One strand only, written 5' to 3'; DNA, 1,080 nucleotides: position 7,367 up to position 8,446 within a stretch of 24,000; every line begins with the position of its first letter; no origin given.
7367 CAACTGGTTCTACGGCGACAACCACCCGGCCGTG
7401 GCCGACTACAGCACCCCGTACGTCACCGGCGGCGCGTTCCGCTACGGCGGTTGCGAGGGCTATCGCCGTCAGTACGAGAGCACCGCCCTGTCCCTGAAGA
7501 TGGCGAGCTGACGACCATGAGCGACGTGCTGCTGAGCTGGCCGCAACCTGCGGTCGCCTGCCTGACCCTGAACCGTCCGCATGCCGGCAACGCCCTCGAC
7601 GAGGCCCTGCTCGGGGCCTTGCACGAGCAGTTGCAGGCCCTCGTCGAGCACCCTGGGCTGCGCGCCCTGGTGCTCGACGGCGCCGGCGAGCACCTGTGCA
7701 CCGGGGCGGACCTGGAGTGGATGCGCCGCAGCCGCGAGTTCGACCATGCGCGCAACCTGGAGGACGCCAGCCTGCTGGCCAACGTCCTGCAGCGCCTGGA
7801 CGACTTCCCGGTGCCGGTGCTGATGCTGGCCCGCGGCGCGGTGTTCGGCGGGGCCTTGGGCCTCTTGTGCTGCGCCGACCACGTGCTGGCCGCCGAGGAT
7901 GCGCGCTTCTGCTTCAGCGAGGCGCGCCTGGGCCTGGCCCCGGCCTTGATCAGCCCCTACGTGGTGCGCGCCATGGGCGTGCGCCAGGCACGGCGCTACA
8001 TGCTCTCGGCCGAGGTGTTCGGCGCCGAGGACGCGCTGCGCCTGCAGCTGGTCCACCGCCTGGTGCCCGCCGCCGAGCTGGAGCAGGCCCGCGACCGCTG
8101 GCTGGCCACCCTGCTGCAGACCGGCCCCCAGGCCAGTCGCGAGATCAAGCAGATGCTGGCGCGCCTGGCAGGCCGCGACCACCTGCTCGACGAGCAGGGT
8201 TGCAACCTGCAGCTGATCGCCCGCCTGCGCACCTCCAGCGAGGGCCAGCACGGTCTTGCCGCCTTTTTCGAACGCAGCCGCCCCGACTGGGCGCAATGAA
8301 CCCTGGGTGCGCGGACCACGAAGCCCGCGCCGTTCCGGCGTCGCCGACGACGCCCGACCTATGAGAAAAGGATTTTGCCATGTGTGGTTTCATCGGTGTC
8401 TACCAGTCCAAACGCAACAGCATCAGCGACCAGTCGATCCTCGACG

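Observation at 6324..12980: Orphan six-gene CoA-thioester pathway built around an HMG-CoA synthase in a genus that does not use mevalonate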

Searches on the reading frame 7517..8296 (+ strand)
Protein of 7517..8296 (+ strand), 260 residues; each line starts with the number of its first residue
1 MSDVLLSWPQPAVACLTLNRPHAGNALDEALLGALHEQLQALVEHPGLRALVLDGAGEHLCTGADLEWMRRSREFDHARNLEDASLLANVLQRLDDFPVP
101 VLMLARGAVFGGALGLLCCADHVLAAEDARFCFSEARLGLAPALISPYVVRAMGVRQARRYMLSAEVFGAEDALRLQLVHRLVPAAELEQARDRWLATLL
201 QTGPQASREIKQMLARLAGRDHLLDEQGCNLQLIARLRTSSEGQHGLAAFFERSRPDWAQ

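Call 5: search_protein_families(library=pfam, proteins=[window:7517-8296:+])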
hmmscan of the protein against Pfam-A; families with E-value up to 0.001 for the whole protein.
window:7517-8296:+ (260 aa): 2 families
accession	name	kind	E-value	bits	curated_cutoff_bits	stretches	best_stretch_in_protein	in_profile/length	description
PF00378.25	ECH_1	-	2.3e-40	139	27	1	12-260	5-250/251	Enoyl-CoA hydratase/isomerase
PF16113.10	ECH_2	-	1.6e-24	87.5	27.2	1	14-220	2-205/335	Enoyl-CoA hydratase/isomerase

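Call 6: search_protein_families(library=ncbifam, proteins=[window:7517-8296:+])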
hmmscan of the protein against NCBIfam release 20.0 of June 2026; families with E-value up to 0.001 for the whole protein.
window:7517-8296:+ (260 aa): 71 families (the best 25 are shown)
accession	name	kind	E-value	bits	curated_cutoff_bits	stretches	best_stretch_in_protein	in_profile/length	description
NF004227.0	PRK05674.1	equivalog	9.3e-71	238.6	426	1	12-259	15-262/271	gamma-carboxygeranoyl-CoA hydratase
NF005675.0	PRK07468.1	equivalog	1.5e-61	208.4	350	1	12-260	14-261/262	crotonase/enoyl-CoA hydratase family protein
NF005879.0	PRK07827.1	equivalog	2.8e-43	148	283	1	12-260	16-261/261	enoyl-CoA hydratase family protein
NF051848.1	EnCoAHydtEchA19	equivalog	7.3e-35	120.8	400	1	12-259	9-256/258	enoyl-CoA hydratase EchA19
NF004781.0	PRK06127.1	subfamily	8.5e-34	117.4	291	1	3-257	11-265/269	enoyl-CoA hydratase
NF006008.0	PRK08139.1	equivalog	4.2e-33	115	313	1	4-259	12-264/266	enoyl-CoA hydratase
NF004840.0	PRK06190.1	equivalog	7.5e-33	114.2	253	1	2-219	3-218/260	enoyl-CoA hydratase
NF046063.1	oxepin_alt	equivalog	2.3e-32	112.5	300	1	12-257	9-254/254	oxepin-CoA hydrolase, alternative type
NF042430.2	EnCoAhydt_DpgD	equivalog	2.4e-31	109.1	400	1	12-259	6-256/258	enoyl-CoA-hydratase DpgD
NF005700.0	PRK07511.1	subfamily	5.2e-31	108.2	274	1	2-259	2-259/260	enoyl-CoA hydratase family protein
NF006109.0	PRK08260.1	subfamily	8e-30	104.1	320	1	12-258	13-275/296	enoyl-CoA hydratase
NF004796.0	PRK06144.1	subfamily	9.7e-30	103.9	272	1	10-259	15-260/262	enoyl-CoA hydratase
NF050134.1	TdecoylIsomFabM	equivalog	1.8e-28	99.7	400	1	12-258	11-258/261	trans-2-decenoyl-ACP isomerase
NF005699.0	PRK07509.1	equivalog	3.7e-28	98.9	249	1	11-218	12-222/267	crotonase/enoyl-CoA hydratase family protein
NF006588.0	PRK09120.1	equivalog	4.4e-28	98.3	276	1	12-217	17-224/276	p-hydroxycinnamoyl CoA hydratase/lyase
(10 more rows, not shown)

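Call 49: search_solved_structures(query=window:7517-8296:+, max_evalue=1e-15, show_alignments=2)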
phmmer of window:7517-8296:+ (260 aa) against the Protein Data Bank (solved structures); distinct sequences matched with E-value up to 1e-15: 56.
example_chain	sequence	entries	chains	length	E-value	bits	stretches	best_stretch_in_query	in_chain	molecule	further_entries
4kpk_A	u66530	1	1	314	3e-59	203.7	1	12-259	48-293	Enoyl-CoA hydratase/isomerase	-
3i47_A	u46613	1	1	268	1e-51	179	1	3-259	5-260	Enoyl CoA hydratase/isomerase (Crotonase)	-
4zu2_A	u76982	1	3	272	1.6e-36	129.3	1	4-260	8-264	Putative isohexenylglutaconyl-CoA hydratase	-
4k3w_A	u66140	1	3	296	3.9e-30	108.4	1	10-260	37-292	Enoyl-CoA hydratase/isomerase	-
1uiy_A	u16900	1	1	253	2e-27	99.5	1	13-256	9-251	Enoyl-CoA Hydratase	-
4knp_A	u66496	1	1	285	4.2e-27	98.4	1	12-259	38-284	enoyl-CoA hydratase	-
3oc7_A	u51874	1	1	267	5e-27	98.2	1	12-259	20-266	Enoyl-CoA hydratase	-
3myb_A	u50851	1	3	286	1.4e-23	86.9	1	10-258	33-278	Enoyl-CoA hydratase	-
6p5u_A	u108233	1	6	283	7.7e-21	77.9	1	12-227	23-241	Enoyl-CoA hydratase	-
6sl9_AAA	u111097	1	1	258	2.3e-20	76.4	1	5-256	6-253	Enoyl-CoA hydratase/carnithine racemase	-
6slb_AAA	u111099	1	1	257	2.3e-20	76.4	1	5-256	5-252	Enoyl-CoA hydratase/carnithine racemase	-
6sla_AAA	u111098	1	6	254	3e-20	76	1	6-256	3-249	Enoyl-CoA hydratase/carnithine racemase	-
6lvp_A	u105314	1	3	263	3.7e-20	75.7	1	12-253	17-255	Enoyl-CoA hydratase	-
3hrx_A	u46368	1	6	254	3.7e-20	75.7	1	7-256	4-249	Probable enoyl-CoA hydratase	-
5ylo_A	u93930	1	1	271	8.2e-20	74.6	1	10-253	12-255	Probable enoyl-CoA hydratase/isomerase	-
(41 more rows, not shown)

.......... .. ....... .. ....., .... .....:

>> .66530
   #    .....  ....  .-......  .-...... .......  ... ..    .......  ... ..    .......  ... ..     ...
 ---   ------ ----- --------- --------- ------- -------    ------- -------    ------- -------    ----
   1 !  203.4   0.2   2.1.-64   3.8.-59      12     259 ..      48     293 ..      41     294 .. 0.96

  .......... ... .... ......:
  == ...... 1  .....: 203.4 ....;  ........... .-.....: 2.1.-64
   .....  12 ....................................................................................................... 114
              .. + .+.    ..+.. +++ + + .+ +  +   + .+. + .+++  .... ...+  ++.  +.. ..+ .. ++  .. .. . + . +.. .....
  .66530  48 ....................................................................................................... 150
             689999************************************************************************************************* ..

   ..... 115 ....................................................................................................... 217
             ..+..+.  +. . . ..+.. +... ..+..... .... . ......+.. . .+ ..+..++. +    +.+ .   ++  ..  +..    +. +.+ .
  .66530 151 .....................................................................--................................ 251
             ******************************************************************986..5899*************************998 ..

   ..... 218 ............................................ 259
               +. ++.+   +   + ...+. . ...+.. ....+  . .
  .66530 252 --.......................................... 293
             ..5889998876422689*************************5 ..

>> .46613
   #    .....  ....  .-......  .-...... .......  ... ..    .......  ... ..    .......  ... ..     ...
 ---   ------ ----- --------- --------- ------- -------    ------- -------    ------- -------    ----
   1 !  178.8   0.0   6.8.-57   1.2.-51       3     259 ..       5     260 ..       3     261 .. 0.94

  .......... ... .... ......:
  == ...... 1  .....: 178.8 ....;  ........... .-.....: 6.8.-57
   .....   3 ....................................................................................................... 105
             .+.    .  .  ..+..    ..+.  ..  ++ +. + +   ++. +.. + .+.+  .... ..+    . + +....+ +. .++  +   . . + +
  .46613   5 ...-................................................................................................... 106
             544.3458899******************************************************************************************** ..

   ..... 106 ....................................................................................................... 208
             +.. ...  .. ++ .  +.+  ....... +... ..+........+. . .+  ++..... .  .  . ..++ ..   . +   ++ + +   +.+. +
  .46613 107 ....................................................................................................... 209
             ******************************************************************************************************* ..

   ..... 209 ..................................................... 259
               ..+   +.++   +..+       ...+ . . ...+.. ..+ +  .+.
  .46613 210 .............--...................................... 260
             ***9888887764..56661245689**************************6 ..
